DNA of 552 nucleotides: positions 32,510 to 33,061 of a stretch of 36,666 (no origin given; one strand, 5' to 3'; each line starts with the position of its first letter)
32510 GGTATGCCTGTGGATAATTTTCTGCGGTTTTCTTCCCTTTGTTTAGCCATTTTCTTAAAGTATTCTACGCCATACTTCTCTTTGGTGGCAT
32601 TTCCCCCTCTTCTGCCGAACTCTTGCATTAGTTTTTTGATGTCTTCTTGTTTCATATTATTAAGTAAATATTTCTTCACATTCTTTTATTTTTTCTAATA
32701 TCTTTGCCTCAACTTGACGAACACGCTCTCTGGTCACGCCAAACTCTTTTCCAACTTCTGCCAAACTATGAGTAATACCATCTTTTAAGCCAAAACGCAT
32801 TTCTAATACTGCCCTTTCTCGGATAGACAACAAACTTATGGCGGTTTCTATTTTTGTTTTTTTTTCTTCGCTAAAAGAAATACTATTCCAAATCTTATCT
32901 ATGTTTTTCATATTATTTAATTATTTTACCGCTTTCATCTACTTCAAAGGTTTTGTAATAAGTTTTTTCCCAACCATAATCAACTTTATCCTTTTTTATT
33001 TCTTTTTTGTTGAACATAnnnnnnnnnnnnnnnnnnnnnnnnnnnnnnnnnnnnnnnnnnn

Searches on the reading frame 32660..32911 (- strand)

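Call 77: search_protein_families(library=pfam, proteins=[window:32660-32911:-], max_evalue=0.01)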
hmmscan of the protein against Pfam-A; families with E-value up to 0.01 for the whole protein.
window:32660-32911:- (83 aa): 2 families
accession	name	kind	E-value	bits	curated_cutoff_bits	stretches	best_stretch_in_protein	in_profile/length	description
PF04545.22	Sigma70_r4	-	4.7e-14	52.1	24.1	1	24-77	1-50/50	Sigma-70, region 4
PF08281.18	Sigma70_r4_2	-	0.008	16.2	25.7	0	20-61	3-40/54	Sigma-70, region 4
